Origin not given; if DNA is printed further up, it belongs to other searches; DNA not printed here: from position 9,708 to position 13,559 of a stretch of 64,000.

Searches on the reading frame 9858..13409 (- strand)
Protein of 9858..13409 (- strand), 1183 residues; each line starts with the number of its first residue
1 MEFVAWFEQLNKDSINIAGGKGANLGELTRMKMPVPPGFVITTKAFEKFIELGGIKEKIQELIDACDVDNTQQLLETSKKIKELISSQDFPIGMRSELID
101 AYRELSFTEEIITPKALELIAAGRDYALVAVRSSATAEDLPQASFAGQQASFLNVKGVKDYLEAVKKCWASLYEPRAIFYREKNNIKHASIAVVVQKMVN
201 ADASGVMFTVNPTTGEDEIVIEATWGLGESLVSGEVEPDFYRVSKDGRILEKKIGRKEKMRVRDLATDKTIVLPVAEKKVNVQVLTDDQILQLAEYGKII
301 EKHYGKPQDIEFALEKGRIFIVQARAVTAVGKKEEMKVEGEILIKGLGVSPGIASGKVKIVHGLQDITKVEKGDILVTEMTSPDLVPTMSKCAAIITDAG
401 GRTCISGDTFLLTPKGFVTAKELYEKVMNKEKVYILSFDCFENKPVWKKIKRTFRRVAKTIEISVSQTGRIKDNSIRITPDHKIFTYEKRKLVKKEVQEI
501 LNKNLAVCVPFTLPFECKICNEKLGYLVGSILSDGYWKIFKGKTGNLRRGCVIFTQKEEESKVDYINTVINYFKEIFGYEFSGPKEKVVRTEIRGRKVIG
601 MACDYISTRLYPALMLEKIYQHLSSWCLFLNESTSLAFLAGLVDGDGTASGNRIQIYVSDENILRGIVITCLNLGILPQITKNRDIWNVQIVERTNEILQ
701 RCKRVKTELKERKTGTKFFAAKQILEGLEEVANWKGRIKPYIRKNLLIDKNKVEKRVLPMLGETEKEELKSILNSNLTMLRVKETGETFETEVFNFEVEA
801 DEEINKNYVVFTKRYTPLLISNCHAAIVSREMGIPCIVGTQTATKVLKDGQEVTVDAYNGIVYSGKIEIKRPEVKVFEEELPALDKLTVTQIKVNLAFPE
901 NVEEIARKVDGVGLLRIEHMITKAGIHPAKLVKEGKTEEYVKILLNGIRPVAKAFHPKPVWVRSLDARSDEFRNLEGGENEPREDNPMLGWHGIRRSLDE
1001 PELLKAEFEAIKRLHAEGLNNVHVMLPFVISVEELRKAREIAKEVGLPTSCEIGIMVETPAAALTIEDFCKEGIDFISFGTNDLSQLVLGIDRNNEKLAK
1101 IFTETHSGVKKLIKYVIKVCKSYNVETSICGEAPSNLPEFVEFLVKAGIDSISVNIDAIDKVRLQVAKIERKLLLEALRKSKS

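Call 33: search_protein_families(library=pfam, proteins=[window:9858-13409:-], max_evalue=0.00001)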
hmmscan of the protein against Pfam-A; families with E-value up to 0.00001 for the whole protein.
window:9858-13409:- (1183 aa): 5 families
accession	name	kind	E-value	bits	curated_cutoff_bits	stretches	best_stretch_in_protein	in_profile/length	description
PF01326.24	PPDK_N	-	8e-109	364.3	27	1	16-338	2-320/328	Pyruvate phosphate dikinase, AMP/ATP-binding domain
PF02896.24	PEP-utilizers_C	-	2.3e-75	253.9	22.8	1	884-1170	14-292/293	PEP-utilising enzyme, PEP-binding domain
PF00391.29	PEP-utilizers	-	9.2e-24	83.3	23.1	2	822-860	34-72/72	PEP-utilising enzyme, mobile domain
PF14528.11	LAGLIDADG_3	-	7e-09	36.3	22.5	1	635-694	3-71/82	LAGLIDADG-like domain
PF14890.11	Intein_splicing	-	3.1e-07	30.7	35.8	1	418-802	10-144/155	Intein splicing domain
